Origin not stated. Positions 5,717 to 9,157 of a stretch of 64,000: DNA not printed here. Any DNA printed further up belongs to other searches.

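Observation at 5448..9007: MutT-like NUDIX hydrolase translationally coupled to a PLD-nuclease / SF2-helicase / DUF3427-like protein: candidate two-gene nuclease-helicase module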

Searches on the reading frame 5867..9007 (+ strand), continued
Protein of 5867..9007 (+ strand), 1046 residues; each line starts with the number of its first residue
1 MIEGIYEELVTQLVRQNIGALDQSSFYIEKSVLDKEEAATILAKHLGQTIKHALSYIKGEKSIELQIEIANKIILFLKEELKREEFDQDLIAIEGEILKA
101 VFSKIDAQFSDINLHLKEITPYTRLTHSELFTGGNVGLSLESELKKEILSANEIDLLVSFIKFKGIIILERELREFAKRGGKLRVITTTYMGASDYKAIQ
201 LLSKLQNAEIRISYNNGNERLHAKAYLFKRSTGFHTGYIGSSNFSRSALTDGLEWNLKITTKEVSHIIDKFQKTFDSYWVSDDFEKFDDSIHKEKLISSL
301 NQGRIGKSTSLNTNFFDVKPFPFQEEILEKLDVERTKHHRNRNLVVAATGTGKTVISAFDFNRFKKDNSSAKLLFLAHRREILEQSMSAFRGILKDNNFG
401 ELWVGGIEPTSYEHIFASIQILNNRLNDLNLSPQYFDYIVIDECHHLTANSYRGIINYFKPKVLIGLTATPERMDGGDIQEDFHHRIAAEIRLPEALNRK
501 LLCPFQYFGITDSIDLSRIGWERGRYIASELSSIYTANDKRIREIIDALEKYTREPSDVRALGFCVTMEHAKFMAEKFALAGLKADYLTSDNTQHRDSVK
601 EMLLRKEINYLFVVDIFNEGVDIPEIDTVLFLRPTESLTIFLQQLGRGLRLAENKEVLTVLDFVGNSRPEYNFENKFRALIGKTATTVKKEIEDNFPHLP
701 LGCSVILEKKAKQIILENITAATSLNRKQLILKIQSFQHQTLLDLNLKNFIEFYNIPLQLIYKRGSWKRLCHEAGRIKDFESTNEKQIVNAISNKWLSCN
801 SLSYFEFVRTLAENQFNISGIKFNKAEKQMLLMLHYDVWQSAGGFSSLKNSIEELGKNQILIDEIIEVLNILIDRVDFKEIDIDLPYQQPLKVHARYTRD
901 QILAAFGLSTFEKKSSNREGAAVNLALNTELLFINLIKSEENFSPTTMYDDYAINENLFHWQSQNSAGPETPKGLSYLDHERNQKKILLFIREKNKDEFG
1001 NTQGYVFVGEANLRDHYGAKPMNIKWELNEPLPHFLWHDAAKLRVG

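Call 69: search_protein_families(library=padloc, proteins=[L008:3412-3837:+], max_evalue=0.001)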
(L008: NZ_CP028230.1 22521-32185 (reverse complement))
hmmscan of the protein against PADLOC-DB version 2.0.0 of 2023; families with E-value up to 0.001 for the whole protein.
L008:3412-3837:+ (141 aa): 1 family
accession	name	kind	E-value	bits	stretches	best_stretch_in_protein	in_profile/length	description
PDLC04899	PDC-S07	-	2.4e-46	154.7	1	1-130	3-131/135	-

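Call 80: search_protein_families(library=pfam, proteins=[L008:6727-7047:+, L008:7065-8807:+, L001:9286-9618:+, L001:13380-13805:+], max_evalue=0.001)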
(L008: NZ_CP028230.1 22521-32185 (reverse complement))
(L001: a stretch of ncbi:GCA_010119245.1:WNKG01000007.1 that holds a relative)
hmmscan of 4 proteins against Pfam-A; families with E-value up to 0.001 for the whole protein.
L008:6727-7047:+ (106 aa): 1 family
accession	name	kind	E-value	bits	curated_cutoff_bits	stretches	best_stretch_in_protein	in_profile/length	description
PF12643.12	MazG-like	-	3.7e-11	43.6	27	1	32-99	3-68/85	MazG-like family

L008:7065-8807:+ (580 aa): 7 families
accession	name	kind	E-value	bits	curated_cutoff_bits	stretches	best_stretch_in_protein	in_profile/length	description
PF09848.15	SLFN-g3_helicase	-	7.7e-93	312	24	1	204-566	2-354/354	Schlafen group 3, DNA/RNA helicase domain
PF13401.12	AAA_22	-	3.7e-08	34.2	27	1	202-316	4-104/130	AAA domain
PF01541.30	GIY-YIG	-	4.2e-06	27.4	22.6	1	37-107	3-66/78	GIY-YIG catalytic domain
PF00931.28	NB-ARC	-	9.3e-06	25.5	23.5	1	190-278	5-88/248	NB-ARC domain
PF25199.1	nSTAND_NTPase5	-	8.1e-05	22.9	34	1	189-231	28-69/145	Novel STAND NTPase 5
PF04851.21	ResIII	-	0.00013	22.3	22.5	0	177-252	3-63/164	Type III restriction enzyme, res subunit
PF24883.2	NPHP3_N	-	0.00055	20.6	24.8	0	196-261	14-72/164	Nephrocystin 3, N-terminal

L001:9286-9618:+ (110 aa): 1 family
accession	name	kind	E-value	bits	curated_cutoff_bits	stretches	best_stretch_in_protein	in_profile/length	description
PF03852.21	Vsr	-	1.2e-31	108.8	27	1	2-72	1-71/74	DNA mismatch endonuclease Vsr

L001:13380-13805:+ (141 aa): 0 families

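Call 86: search_protein_families(library=padloc, proteins=[L026:8133-9113:+, L008:7065-8807:+], max_evalue=0.001)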
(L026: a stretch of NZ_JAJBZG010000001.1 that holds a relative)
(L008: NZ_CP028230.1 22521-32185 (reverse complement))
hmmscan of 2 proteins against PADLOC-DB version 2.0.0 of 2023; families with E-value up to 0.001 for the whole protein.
L026:8133-9113:+ (326 aa): 2 families
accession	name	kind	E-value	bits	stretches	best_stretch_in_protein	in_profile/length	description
PDLC04132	HNH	-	1.1e-21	75.2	1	192-325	142-273/286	-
PDLC03546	HNH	-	1.3e-12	45.4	1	205-325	160-278/282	Type II restriction enzyme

L008:7065-8807:+ (580 aa): 4 families
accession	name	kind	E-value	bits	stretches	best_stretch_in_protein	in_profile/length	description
PDLC04925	PDC-S14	-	1.5e-06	25.5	1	33-114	60-132/301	-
PDLC04140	mad8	-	5.9e-06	24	1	201-347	25-132/314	mads_8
PDLC04923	PDC-S14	-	1e-05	22.8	1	34-117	69-144/320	-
PDLC04921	PDC-S14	-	1.2e-05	22.8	1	25-78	38-89/280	-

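Call 88: list_cluster_members(proteins=[P0121, P0001])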
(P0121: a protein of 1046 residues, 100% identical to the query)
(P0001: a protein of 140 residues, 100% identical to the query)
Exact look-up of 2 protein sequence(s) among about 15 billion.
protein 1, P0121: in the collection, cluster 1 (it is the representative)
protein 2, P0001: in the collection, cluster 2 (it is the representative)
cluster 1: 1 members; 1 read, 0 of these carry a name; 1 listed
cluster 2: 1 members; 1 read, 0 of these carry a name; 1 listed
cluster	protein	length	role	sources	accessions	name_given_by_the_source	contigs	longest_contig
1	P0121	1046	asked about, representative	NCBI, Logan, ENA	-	-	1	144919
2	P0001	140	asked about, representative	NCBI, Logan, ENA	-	-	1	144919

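Call 102: predict_structure(alignment_id=A1)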
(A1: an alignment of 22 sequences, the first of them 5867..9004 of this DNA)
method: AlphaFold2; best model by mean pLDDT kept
length: 1046 residues; sequences in the alignment: 22
mean_pLDDT: 81.3   pTM: 0.66
mean pLDDT of the five models: 81.3, 79.0, 76.7, 76.0, 75.6
residues with pLDDT >= 90: 291; 70-90: 591; 50-70: 130; < 50: 34
segments of 3 or more residues with pLDDT < 50: 1-8, 306-316, 616-620, 942-947
pLDDT, mean of each block of 10 residues (from residue 1): 43 69 61 69 70 71 82 87 83 62 59 72 77 64 88 91 88 90 90 83 91 77 84 85 74 73 84 91 87 85 53 49 82 81 71 85 87 87 84 87 85 90 80 85 71 81 68 64 73 77 89 88 83 89 92 87 90 93 85 75 88 65 81 81 81 83 87 81 68 79 86 86 73 86 86 81 90 89 88 90 94 91 91 93 86 91 93 87 89 93 93 80 91 79 53 87 79 88 93 82 91 88 90 81 60
secondary structure, 60 per line:
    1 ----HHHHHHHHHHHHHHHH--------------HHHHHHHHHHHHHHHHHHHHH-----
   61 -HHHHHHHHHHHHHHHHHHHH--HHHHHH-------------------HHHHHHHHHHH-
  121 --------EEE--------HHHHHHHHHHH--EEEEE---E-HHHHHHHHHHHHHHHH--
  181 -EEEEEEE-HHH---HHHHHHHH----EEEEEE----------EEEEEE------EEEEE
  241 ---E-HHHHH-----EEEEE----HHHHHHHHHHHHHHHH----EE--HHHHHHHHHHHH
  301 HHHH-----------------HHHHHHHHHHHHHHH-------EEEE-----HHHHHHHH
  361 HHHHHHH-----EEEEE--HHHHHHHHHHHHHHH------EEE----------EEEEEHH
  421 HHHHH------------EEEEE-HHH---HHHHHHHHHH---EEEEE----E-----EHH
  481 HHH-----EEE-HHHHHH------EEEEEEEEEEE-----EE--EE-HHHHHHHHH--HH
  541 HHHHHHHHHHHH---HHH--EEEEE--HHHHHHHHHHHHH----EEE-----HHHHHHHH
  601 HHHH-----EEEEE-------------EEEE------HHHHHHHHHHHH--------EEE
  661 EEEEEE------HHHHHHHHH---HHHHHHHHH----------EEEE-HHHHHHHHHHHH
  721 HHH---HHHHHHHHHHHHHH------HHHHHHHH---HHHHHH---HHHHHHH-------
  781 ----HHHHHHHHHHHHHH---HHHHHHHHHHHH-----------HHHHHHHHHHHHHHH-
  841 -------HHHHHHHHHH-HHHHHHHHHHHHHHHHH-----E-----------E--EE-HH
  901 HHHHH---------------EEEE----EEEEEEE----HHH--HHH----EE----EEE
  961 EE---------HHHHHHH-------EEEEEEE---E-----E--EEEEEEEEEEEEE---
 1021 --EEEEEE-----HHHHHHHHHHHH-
elements in order (helices of 4 or more, strands of 3 or more residues): H5-20 H35-55 H62-81 H84-89 H109-119 E129-131 H140-150 E153-157 H163-178 E182-188 H196-203 E208-213 E224-229 E236-240 H246-250 E256-260 H265-280 H289-304 H322-336 E344-347 H353-367 E373-377 H380-394 E401-403 E414-418 H419-425 E438-442 H450-459 E463-467 H479-483 E489-491 H493-498 E505-515 H528-536 H539-552 E561-565 H568-580 E585-587 H593-604 E610-614 E628-631 H638-649 E658-666 H673-681 H685-693 E704-707 H709-723 H727-740 H747-754 H758-763 H767-773 H785-798 H802-813 H825-839 H848-857 H859-875 H899-905 E921-924 E929-935 E958-962 H972-978 E986-992 E1005-1017 E1023-1028 H1034-1045

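Call 104: fold_search(model_id=the predicted structure, library=pdb)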
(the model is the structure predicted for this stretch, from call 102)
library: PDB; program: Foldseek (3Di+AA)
matches with E <= 10: 1779; with E <= 0.001: 810
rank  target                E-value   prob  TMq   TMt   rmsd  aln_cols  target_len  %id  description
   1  7clg_B                1.2e-43  1.00  0.49  0.61  13.4       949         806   25  Crystal structure of the ATP-dependent restriction endonuclease SauUSI (released 2021-01-20)
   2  7clg_A                9.9e-42  1.00  0.49  0.60  13.1       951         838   24  Crystal structure of the ATP-dependent restriction endonuclease SauUSI (released 2021-01-20)
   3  8h5y_A                3.3e-16  1.00  0.28  0.48   4.8       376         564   24  Crystal structure of RadD- ADP complex (released 2023-10-18)
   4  8h5y_B                8.0e-16  1.00  0.28  0.48   4.7       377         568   23  Crystal structure of RadD- ADP complex (released 2023-10-18)
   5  6jde_A                6.6e-15  1.00  0.27  0.48   4.6       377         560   24  crystal structure of a DNA repair protein (released 2019-06-26)
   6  7r7j_B                8.1e-15  1.00  0.28  0.48   4.9       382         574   25  Crystal structure of RadD with ADP (released 2022-04-13)
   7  8h5z_B                1.2e-14  1.00  0.28  0.49   5.1       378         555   23  Crystal structure of RadD/ATP analogue complex (released 2023-10-18)
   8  7r7j_A                1.5e-14  1.00  0.27  0.47   4.5       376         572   23  Crystal structure of RadD with ADP (released 2022-04-13)
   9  6jde_B                1.9e-14  1.00  0.28  0.48   4.9       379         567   24  crystal structure of a DNA repair protein (released 2019-06-26)
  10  8h5z_A                2.1e-14  1.00  0.28  0.49   4.9       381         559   25  Crystal structure of RadD/ATP analogue complex (released 2023-10-18)
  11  4xqk_B                1.7e-13  1.00  0.26  0.20  16.9       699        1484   14  ATP-dependent Type ISP restriction-modification enzyme LlaBIII bound to DNA (released 2015-09-16)
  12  4xqk_A                3.3e-13  1.00  0.26  0.19  23.4       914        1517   14  ATP-dependent Type ISP restriction-modification enzyme LlaBIII bound to DNA (released 2015-09-16)
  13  8fkx_NI               1.7e-11  1.00  0.24  0.38  23.2       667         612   14  Human nucleolar pre-60S ribosomal subunit (State E) (released 2023-07-12)
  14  8fkv_NI               2.1e-11  1.00  0.23  0.34  23.4       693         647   14  Human nucleolar pre-60S ribosomal subunit (State D1) (released 2023-07-12)
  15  5ffj_B                3.8e-11  1.00  0.26  0.22  16.2       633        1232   16  Structure of a nuclease-deletion mutant of the Type ISP restriction-modification enzyme LlaGI in complex with a DNA su (released 2016-03-30)
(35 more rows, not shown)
